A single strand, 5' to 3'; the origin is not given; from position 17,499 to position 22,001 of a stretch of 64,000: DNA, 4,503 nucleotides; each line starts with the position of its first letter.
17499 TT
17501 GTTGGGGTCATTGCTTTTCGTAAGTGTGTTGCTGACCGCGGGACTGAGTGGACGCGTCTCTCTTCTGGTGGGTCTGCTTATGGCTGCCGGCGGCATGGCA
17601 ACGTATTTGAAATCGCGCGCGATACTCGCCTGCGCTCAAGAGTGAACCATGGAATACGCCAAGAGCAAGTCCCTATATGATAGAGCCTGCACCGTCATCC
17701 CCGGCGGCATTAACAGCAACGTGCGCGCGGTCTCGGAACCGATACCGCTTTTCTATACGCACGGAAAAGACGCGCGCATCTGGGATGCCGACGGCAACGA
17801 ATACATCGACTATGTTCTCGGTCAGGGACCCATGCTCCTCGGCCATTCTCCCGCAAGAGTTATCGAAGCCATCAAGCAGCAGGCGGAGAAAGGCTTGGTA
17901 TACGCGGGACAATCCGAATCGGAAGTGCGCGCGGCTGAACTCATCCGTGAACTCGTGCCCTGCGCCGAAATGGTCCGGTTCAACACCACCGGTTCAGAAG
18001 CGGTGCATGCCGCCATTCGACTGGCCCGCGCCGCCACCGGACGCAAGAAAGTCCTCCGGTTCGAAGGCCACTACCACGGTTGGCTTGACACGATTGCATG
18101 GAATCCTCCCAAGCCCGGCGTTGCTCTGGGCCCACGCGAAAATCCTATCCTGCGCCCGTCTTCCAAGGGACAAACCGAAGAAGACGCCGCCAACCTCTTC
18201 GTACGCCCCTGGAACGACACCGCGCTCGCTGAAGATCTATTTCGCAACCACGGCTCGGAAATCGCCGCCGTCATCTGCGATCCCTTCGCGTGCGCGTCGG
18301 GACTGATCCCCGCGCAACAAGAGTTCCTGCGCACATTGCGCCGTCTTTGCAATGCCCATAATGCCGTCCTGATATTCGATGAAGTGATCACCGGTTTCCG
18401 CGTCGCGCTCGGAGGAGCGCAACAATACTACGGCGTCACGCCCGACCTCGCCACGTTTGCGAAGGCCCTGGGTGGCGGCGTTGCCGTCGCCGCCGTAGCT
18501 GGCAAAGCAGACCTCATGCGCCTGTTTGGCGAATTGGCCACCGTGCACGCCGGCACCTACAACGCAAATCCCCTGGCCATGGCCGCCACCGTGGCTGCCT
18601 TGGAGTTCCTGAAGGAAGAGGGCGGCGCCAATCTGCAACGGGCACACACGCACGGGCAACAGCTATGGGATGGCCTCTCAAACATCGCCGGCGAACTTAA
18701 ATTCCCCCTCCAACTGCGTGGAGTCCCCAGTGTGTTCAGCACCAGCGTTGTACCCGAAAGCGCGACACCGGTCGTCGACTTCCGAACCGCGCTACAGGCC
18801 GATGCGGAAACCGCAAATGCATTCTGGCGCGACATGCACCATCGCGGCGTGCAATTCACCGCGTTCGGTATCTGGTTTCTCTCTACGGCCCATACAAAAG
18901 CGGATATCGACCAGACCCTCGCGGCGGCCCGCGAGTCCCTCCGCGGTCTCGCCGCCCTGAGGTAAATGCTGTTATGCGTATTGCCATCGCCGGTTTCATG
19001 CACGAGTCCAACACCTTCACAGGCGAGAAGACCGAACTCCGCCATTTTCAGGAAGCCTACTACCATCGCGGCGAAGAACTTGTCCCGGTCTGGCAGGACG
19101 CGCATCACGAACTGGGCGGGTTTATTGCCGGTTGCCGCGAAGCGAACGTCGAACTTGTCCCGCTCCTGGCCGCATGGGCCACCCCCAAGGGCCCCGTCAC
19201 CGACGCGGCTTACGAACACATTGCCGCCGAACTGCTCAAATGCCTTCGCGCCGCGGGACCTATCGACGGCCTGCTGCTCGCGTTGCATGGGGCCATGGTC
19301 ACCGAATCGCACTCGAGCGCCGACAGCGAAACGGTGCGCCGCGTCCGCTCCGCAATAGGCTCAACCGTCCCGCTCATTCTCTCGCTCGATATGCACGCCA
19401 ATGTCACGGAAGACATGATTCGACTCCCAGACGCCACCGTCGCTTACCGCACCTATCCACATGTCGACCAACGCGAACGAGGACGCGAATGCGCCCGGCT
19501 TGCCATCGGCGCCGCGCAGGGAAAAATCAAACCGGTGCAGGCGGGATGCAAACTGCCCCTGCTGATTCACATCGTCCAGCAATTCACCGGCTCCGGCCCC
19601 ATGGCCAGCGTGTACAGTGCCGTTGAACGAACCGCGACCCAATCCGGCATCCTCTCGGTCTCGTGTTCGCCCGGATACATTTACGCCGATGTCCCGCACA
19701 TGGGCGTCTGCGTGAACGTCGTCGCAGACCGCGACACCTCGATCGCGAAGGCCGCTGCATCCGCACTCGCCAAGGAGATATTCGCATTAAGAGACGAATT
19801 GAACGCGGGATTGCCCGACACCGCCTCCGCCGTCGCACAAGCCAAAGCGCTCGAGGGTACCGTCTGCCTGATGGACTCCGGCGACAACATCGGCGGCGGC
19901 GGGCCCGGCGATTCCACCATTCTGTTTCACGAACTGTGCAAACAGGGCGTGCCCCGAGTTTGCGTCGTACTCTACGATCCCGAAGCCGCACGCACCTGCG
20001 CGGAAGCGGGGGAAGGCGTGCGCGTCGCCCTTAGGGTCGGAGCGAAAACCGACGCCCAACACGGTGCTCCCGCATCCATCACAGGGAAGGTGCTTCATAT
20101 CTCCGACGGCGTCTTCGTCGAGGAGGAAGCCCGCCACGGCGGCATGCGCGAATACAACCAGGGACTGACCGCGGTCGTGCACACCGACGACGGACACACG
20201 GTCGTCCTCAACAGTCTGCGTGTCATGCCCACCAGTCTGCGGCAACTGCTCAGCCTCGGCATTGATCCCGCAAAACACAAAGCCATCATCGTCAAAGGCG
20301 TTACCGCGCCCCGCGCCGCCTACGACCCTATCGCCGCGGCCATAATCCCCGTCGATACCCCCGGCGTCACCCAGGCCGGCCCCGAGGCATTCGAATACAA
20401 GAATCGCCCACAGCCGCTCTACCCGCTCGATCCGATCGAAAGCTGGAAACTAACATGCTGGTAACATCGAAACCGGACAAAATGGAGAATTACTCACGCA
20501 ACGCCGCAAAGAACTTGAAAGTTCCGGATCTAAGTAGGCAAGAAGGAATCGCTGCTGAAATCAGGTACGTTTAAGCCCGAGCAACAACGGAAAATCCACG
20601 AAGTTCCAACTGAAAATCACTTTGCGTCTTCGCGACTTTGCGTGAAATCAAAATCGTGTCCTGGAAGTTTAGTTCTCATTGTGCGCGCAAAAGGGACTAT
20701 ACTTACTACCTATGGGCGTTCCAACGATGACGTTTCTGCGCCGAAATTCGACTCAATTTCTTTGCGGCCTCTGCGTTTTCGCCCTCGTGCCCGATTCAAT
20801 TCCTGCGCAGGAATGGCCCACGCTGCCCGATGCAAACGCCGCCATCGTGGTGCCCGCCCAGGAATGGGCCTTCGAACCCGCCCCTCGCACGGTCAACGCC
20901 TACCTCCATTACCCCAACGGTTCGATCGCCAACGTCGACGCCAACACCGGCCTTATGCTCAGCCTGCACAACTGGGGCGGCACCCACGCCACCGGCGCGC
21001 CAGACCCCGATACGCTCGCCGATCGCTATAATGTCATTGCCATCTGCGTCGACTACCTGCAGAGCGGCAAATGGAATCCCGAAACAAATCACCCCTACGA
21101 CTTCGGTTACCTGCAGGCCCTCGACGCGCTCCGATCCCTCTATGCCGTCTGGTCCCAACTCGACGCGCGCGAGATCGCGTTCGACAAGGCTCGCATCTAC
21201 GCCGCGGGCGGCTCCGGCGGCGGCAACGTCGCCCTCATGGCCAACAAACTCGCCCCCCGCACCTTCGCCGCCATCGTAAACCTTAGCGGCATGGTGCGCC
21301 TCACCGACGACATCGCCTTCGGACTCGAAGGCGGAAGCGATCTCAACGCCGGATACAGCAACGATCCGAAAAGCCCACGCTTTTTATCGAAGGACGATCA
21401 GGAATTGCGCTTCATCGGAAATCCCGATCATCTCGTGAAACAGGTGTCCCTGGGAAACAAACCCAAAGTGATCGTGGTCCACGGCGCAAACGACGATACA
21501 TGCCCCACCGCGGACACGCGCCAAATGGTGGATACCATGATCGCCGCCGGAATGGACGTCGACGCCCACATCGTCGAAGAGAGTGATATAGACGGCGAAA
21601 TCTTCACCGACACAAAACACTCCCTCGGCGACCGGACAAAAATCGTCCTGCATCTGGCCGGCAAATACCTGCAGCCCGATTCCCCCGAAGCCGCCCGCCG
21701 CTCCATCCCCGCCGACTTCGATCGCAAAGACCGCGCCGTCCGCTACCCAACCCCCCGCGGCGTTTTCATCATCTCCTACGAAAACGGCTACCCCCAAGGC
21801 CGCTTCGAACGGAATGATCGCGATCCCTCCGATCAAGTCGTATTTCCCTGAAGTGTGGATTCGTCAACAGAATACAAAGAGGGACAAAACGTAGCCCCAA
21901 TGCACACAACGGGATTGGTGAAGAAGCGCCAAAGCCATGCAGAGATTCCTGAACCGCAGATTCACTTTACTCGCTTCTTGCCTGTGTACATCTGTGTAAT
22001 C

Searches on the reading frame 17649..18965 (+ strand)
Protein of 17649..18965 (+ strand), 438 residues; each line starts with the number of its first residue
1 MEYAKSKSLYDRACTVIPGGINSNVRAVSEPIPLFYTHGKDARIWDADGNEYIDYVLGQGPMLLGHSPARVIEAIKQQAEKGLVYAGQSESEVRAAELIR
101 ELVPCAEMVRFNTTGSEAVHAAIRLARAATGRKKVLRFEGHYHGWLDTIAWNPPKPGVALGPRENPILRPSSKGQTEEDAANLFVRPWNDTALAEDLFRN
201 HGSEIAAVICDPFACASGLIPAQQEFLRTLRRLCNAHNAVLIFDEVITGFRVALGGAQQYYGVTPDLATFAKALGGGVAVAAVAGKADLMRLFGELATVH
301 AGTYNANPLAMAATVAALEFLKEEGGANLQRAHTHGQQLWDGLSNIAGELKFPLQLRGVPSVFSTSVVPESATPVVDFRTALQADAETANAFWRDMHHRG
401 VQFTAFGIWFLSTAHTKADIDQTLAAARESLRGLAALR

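Call 23: search_protein_families(library=pfam, proteins=[window:17649-18965:+], max_evalue=0.00001)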
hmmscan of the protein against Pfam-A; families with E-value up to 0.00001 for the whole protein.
window:17649-18965:+ (438 aa): 1 family
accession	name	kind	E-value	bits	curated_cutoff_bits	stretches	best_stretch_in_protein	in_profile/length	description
PF00202.27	Aminotran_3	-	1.6e-64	218.6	30.5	1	29-407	6-375/403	Aminotransferase class-III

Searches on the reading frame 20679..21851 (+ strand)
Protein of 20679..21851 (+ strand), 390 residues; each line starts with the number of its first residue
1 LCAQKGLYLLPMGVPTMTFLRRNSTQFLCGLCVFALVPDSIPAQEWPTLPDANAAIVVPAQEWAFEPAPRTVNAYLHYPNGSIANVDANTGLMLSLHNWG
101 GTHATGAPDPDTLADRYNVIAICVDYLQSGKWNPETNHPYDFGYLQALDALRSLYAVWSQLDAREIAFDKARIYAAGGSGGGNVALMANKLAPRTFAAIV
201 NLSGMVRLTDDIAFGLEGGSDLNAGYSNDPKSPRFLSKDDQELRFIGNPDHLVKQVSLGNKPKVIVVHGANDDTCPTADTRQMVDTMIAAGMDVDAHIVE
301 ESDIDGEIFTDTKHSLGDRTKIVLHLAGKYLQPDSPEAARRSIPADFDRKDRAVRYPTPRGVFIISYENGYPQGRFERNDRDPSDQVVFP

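Call 6: search_protein_families(library=pfam, proteins=[window:20679-21851:+], max_evalue=0.01)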
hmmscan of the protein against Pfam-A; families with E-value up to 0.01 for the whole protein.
window:20679-21851:+ (390 aa): 4 families
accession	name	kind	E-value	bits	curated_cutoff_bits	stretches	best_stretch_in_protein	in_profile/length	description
PF11144.14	DUF2920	-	2.5e-17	63.6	24.7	1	131-323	150-353/400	Protein of unknown function (DUF2920)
PF00326.27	Peptidase_S9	-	5e-12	46.2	22.6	1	155-302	49-185/213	Prolyl oligopeptidase family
PF07859.19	Abhydrolase_3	-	0.00028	21.1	25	1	111-204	22-108/210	alpha/beta hydrolase fold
PF20434.5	BD-FAE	-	0.001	19.1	26.8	1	161-285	79-213/215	BD-FAE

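Call 13: find_homologous_proteins(query=window:20679-21851:+)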
Query window:20679-21851:+ (390 aa): 819 proteins with E <= 0.001 among 5484 candidates; the best 120 are listed.
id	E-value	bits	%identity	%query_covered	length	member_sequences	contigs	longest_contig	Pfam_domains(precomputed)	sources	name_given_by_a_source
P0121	2.7e-256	868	100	96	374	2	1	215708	PF00326.28,PF11144.15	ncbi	ncbi:MAG: hypothetical protein AMXMBFR84_15080 [Candidatus Hydrogenedentota bacterium]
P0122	2.9e-144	499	62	92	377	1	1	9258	PF00326.28,PF11144.15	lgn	-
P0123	5.0e-141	489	59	93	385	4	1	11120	PF00326.28,PF11144.15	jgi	jgi:predicted esterase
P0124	4.8e-138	479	59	91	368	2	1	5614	PF00326.28,PF11144.15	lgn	-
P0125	2.4e-137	476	61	86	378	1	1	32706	PF00326.28,PF11144.15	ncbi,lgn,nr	ncbi:MAG: DUF2920 family protein [Candidatus Hydrogenedentes bacterium]|nr:DUF2920 family protein [C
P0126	5.0e-135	469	59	91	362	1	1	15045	PF00326.28,PF11144.15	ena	-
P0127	6.2e-134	465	58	91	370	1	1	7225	PF00326.28,PF11144.15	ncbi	-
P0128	9.3e-133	461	60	86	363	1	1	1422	PF00326.28,PF11144.15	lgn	-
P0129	1.0e-132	461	56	93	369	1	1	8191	PF00326.28,PF11144.15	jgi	jgi:predicted esterase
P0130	3.0e-132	460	58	91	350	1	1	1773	PF00326.28,PF11144.15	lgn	-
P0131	7.8e-131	455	56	91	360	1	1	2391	PF00326.28,PF11144.15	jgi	jgi:hypothetical protein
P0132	8.4e-131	455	57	89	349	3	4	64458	PF00326.28,PF11144.15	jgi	jgi:predicted esterase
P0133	3.1e-130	453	61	85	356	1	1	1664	PF00326.28,PF11144.15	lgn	-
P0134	3.4e-130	453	56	91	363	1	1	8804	PF00326.28,PF11144.15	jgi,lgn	-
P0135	3.6e-130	453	59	87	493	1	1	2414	PF00326.28,PF11144.15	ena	-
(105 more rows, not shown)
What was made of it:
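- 20679..21851 (+): Left flank: DUF2920/S9-type esterase gene, convergent with the orphan tail (163-nt spacer). Calls 6, 13.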
